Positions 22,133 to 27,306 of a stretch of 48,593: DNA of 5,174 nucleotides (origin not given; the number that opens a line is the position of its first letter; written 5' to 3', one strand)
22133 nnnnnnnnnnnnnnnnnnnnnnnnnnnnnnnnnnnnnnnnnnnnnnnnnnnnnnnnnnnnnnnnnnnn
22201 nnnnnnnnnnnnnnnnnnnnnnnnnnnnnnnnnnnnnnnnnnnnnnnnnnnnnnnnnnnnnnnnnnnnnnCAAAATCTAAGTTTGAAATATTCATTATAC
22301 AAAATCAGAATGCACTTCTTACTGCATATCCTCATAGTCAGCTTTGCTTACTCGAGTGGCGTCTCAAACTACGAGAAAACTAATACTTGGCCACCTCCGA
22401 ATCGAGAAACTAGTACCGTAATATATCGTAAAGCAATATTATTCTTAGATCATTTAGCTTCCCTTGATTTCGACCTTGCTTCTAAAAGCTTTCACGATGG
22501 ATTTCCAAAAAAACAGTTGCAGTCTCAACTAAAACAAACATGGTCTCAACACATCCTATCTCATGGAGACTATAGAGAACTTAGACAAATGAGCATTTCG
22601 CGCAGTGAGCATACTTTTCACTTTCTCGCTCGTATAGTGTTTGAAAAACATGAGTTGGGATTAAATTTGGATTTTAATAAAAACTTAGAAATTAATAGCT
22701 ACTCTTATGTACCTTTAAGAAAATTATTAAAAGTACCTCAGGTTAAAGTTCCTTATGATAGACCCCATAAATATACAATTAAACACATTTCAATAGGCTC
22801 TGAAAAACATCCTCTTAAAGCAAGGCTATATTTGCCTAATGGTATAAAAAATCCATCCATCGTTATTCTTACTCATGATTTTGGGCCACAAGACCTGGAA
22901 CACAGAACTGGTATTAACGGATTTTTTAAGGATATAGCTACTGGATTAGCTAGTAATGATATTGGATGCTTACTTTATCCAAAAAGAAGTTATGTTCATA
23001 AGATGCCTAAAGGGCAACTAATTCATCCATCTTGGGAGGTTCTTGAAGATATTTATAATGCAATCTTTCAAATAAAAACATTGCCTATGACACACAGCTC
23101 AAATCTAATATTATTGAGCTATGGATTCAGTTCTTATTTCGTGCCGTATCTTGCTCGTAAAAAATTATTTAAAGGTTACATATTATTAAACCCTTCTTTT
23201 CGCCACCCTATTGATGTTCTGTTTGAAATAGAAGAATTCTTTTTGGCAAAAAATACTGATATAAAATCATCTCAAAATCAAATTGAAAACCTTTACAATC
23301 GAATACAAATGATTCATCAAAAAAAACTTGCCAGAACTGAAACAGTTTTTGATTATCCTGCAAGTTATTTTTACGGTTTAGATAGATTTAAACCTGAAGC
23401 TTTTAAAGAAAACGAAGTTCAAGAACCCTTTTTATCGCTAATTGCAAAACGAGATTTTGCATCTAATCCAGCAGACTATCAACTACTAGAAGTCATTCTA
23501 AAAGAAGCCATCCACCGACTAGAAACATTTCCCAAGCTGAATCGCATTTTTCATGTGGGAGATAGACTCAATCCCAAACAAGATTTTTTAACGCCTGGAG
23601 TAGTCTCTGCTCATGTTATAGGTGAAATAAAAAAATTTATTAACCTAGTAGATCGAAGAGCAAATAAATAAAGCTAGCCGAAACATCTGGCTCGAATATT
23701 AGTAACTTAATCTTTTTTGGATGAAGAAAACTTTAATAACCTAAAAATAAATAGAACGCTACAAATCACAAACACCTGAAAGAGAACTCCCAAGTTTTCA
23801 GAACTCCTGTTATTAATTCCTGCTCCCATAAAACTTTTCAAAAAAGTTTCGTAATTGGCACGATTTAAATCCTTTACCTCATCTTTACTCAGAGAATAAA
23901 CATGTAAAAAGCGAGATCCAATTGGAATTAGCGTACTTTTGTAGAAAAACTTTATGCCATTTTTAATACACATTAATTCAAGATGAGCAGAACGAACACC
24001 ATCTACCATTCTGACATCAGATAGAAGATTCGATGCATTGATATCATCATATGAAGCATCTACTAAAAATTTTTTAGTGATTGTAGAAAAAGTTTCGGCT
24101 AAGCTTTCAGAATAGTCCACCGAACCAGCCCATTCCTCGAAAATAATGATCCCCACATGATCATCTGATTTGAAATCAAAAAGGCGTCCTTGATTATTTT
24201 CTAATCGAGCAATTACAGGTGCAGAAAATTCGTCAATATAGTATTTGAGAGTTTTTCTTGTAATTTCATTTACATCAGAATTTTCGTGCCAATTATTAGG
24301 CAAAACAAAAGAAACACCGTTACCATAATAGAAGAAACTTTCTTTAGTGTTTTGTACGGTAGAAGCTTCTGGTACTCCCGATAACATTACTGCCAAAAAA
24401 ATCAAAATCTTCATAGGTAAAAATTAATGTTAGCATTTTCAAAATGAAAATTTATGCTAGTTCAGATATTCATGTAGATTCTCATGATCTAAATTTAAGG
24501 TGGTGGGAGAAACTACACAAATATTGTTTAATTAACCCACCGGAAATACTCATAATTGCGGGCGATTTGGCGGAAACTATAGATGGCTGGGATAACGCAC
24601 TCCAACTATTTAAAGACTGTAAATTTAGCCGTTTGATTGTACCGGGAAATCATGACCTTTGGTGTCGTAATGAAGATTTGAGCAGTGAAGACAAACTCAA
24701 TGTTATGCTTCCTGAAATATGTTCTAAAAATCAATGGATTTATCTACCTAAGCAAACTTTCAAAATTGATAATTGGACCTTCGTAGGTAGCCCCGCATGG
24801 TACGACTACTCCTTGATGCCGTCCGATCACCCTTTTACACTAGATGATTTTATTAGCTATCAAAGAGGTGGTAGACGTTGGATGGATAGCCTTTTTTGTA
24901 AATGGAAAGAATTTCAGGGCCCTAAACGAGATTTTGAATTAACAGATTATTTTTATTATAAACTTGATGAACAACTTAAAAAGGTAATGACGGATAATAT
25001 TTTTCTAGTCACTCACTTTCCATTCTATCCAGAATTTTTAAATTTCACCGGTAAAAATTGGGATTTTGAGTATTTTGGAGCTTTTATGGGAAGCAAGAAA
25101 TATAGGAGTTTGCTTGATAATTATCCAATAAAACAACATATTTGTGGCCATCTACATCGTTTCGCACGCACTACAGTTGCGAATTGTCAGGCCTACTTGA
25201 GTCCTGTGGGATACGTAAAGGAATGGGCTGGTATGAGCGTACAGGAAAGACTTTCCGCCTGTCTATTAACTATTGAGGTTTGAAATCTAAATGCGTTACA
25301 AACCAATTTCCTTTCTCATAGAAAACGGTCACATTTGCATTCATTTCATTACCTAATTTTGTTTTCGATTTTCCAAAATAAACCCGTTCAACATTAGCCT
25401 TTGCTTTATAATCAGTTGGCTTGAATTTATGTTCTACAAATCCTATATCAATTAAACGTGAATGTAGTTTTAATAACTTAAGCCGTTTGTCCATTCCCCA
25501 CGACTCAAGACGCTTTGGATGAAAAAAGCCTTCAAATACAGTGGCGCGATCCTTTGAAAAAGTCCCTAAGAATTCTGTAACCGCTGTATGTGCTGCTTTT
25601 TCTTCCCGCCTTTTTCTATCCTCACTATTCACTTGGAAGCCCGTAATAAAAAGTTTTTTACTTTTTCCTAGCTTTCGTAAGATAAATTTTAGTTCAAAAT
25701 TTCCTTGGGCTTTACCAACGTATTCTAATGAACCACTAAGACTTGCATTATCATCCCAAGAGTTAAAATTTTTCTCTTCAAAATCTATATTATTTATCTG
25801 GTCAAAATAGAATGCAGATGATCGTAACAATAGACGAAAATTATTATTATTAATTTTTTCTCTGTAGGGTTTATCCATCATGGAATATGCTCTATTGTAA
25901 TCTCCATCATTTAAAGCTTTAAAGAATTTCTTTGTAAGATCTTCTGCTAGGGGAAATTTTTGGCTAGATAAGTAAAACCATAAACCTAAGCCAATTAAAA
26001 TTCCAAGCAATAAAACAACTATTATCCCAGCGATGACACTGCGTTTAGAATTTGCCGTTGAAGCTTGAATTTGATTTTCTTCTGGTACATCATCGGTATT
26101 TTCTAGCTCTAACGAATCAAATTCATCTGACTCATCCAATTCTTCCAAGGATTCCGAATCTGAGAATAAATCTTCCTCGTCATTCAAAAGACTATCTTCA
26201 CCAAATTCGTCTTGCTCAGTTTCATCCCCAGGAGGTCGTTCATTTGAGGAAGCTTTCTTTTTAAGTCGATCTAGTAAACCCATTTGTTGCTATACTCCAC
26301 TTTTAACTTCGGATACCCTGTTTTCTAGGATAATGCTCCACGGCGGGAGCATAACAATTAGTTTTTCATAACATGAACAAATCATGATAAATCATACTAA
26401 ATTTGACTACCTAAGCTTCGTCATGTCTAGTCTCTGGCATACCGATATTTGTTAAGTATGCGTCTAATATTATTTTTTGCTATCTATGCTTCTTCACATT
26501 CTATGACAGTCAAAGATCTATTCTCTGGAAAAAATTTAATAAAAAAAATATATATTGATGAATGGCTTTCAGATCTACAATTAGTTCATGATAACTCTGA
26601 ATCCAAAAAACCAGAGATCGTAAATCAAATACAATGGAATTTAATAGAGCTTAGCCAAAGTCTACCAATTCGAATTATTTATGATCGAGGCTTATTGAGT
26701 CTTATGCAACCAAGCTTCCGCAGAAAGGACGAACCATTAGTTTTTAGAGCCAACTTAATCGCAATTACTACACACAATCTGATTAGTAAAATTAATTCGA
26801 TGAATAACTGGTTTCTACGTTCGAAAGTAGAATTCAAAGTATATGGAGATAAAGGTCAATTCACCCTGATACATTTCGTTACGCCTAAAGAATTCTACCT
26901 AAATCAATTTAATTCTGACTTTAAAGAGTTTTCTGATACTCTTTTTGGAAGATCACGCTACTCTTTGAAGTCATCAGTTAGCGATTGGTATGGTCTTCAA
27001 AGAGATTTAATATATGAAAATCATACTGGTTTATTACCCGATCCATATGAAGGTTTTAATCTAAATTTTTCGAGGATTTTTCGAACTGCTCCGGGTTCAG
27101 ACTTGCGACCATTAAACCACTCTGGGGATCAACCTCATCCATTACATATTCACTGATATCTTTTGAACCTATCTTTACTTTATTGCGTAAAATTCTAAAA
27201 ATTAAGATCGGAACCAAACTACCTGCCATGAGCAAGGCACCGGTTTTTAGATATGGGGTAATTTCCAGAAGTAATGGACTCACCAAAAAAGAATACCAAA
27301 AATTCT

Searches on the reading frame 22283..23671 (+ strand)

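Call 7: search_protein_families(library=pfam, proteins=[window:22283-23671:+], max_evalue=0.00001)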
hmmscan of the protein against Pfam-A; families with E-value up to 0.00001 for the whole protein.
window:22283-23671:+ (462 aa): 0 families

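Call 67: search_protein_families(library=pfam, proteins=[window:22283-23671:+], max_evalue=0.05)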
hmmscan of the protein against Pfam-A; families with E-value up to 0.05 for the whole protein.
window:22283-23671:+ (462 aa): 1 family
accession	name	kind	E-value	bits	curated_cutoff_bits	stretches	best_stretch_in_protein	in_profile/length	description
PF13026.12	DUF3887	-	7.2e-05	23.8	31.8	1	54-139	4-90/91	Protein of unknown function (DUF3887)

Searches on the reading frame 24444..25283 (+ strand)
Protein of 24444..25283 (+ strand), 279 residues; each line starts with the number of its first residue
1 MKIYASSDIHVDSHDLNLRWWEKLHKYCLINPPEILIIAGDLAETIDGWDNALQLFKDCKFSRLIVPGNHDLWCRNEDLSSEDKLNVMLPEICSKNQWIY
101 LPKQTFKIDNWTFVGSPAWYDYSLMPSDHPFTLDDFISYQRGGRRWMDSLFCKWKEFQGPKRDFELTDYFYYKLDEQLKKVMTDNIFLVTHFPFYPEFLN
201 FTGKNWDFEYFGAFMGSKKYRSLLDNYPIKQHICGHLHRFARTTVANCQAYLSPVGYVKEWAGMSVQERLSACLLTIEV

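Call 7: search_protein_families(library=pfam, proteins=[window:24444-25283:+], max_evalue=0.00001)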
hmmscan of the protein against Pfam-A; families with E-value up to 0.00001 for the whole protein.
window:24444-25283:+ (279 aa): 1 family
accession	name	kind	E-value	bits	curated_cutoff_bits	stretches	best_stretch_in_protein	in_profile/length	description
PF00149.33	Metallophos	-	1.7e-12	48.6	21.5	1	1-239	1-190/191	Calcineurin-like phosphoesterase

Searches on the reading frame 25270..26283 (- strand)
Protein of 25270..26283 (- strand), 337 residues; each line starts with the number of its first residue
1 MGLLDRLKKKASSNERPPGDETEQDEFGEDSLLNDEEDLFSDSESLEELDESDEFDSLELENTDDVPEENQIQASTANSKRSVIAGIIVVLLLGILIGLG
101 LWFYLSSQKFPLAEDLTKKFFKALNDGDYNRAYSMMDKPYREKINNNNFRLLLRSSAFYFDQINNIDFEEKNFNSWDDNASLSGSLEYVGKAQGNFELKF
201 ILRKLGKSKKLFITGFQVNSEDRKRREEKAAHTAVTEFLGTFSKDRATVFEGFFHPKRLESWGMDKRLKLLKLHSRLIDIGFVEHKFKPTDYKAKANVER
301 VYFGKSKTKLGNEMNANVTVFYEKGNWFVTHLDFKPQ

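Call 62: search_protein_families(library=pfam, proteins=[window:25270-26283:-], max_evalue=0.00001)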
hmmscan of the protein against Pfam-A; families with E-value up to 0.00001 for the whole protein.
window:25270-26283:- (337 aa): 0 families

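Call 67: search_protein_families(library=pfam, proteins=[window:25270-26283:-], max_evalue=0.05)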
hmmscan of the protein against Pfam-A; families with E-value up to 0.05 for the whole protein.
window:25270-26283:- (337 aa): 2 families
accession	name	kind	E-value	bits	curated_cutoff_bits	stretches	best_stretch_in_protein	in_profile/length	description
PF05223.17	MecA_N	-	0.0044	17.7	22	1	113-155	2-44/117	NTF2-like N-terminal transpeptidase domain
PF12870.14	DUF4878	-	0.015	16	24.1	0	113-147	8-42/112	Domain of unknown function (DUF4878)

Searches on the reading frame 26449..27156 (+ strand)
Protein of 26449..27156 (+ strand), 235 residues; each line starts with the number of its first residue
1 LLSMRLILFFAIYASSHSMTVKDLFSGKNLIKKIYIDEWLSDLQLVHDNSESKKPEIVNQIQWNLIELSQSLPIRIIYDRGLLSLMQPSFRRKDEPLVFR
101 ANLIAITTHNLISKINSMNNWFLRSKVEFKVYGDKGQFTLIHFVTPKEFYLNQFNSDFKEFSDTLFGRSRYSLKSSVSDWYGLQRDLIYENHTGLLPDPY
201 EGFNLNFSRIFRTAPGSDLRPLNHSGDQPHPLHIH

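Call 62: search_protein_families(library=pfam, proteins=[window:26449-27156:+], max_evalue=0.00001)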
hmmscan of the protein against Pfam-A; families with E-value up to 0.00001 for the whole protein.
window:26449-27156:+ (235 aa): 0 families

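Call 67: search_protein_families(library=pfam, proteins=[window:26449-27156:+], max_evalue=0.05)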
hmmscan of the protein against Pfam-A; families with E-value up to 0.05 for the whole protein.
window:26449-27156:+ (235 aa): 1 family
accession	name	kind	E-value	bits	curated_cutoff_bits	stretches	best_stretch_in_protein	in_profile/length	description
PF16217.10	M64_N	-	0.043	13.8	27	0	109-164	25-81/122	Peptidase M64 N-terminus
